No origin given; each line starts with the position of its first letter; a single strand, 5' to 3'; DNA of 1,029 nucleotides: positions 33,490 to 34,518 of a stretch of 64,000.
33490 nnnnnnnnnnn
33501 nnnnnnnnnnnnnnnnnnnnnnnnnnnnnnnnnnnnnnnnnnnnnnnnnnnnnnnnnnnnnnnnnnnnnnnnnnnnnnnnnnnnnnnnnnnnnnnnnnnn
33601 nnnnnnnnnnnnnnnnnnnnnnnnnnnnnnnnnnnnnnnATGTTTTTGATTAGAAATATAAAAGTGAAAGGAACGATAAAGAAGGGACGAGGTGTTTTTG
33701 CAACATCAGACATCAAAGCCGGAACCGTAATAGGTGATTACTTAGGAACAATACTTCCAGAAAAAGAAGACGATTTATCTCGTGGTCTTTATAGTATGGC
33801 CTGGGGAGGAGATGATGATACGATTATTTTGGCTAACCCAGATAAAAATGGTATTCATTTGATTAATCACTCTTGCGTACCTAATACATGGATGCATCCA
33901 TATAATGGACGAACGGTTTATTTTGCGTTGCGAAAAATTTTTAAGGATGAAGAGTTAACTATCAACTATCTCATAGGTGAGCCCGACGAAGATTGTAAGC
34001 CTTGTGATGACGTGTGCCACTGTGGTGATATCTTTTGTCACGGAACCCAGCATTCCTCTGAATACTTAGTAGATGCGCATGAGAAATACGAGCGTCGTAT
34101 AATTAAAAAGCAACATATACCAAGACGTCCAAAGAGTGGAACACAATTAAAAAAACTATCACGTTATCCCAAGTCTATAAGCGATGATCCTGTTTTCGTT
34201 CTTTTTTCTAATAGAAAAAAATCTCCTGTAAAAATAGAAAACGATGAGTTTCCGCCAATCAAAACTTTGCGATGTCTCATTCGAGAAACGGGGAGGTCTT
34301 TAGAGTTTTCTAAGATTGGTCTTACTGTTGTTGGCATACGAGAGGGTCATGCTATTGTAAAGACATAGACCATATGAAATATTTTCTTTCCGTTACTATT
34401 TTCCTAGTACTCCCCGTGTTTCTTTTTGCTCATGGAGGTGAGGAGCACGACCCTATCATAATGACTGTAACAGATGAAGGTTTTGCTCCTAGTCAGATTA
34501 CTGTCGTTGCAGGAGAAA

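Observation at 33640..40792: Accessory cluster: SET-domain protein, two secreted cupredoxin-like/Cys-repeat paralogs, two FemAB-like GNAT paralogs, a divergent PurD-like ATP-grasp, then MltG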

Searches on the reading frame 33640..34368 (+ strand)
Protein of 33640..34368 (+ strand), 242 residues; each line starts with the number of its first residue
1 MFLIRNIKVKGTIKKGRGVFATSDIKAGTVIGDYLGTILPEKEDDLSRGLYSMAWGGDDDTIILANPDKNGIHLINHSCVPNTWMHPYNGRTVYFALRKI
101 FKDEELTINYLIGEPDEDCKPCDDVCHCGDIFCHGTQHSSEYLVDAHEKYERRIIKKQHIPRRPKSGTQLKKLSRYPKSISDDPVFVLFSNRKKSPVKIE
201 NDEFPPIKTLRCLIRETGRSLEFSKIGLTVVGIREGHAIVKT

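Call 3: search_protein_families(library=pfam, proteins=[window:33640-34368:+], max_evalue=0.1)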
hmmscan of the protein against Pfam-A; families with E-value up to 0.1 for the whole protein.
window:33640-34368:+ (242 aa): 2 families
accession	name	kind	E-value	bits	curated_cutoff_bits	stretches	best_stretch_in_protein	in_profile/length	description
PF00856.33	SET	-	6.1e-18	65.6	22.4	1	16-110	1-104/105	SET domain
PF21549.2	PRDM2_PR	-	0.044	13.9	27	0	8-110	4-112/123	PR domain zinc finger protein 2, PR domain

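Call 4: search_protein_families(library=ncbifam, proteins=[window:33640-34368:+], max_evalue=0.1)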
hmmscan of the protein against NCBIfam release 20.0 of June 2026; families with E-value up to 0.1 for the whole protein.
window:33640-34368:+ (242 aa): 1 family
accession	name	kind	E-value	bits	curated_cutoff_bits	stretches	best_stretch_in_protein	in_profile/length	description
NF043024.1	T4SS_AnkI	equivalog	0.00012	21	550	1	15-41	34-60/439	Dot/Icm T4SS effector AnkI/LegAS4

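Call 53: search_solved_structures(query=window:33640-34368:+, max_evalue=0.01, show_alignments=2)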
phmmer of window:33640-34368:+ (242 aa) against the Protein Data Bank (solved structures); distinct sequences matched with E-value up to 0.01: 69 (the best 60 are shown).
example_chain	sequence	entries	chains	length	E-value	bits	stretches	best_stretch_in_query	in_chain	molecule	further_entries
7u5v_A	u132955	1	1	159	8.1e-12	47.8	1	15-133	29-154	Histone-lysine N-methyltransferase 2A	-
5f5e_A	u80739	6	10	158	1.3e-11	47.1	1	15-133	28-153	Histone-lysine N-methyltransferase 2A | Histone-lysine N-methyltransferase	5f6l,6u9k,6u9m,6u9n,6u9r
2w5y_A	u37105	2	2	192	1.9e-11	46.6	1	15-133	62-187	HISTONE-LYSINE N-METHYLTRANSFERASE HRX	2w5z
7w67_C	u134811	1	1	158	2.5e-11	46.2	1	15-133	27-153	Histone-lysine N-methyltransferase 2A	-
6kiu_K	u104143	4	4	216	2.5e-11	46.2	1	15-133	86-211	Histone-lysine N-methyltransferase 2A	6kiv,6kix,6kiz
7w6a_C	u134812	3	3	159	2.5e-11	46.2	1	15-133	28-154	Histone-lysine N-methyltransferase 2A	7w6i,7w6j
6pwv_C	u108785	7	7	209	2.7e-11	46.1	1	15-133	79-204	Histone-lysine N-methyltransferase 2A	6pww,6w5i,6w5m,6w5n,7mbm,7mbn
7ud5_K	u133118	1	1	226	2.8e-11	46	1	15-133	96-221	cDNA FLJ56846, highly similar to Zinc finger protein HRX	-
7bre_B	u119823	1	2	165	4e-10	42.2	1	15-133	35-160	Histone-lysine N-methyltransferase 2B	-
5f6k_C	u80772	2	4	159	7e-09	38.2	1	14-134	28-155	Histone-lysine N-methyltransferase 2C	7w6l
5f59_A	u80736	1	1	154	7e-09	38.2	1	14-134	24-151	Histone-lysine N-methyltransferase 2C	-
6kiw_K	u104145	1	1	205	1.5e-08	37.1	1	14-134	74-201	Histone-lysine N-methyltransferase 2C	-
4z4p_A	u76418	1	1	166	1.3e-07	34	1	14-134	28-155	Histone-lysine N-methyltransferase 2D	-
6kqp_A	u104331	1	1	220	1.4e-07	33.9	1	7-135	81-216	Histone-lysine N-methyltransferase, H3 lysine-36 and H4 lysine-20 specific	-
6kqq_A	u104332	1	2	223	1.5e-07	33.9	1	7-135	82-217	Histone-lysine N-methyltransferase, H3 lysine-36 and H4 lysine-20 specific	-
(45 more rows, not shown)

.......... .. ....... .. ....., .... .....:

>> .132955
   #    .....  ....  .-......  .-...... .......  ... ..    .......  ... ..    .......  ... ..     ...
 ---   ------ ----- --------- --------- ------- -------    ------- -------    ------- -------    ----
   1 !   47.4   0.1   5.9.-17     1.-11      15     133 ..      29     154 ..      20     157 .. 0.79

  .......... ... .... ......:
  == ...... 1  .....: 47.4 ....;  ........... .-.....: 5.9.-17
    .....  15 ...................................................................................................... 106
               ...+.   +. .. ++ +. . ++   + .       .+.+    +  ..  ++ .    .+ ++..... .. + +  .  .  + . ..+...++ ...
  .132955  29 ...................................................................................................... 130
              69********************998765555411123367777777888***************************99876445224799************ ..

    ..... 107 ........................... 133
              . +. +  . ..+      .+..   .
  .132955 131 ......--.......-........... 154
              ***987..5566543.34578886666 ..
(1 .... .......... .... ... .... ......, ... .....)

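Call 93: search_protein_families(library=phrogs, proteins=[window:33640-34368:+], max_evalue=0.001)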
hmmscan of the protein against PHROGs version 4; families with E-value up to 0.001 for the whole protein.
window:33640-34368:+ (242 aa): 0 families

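Call 99: search_protein_families(library=padloc, proteins=[window:33640-34368:+], max_evalue=0.001)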
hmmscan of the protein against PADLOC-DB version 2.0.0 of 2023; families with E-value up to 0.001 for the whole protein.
window:33640-34368:+ (242 aa): 0 families
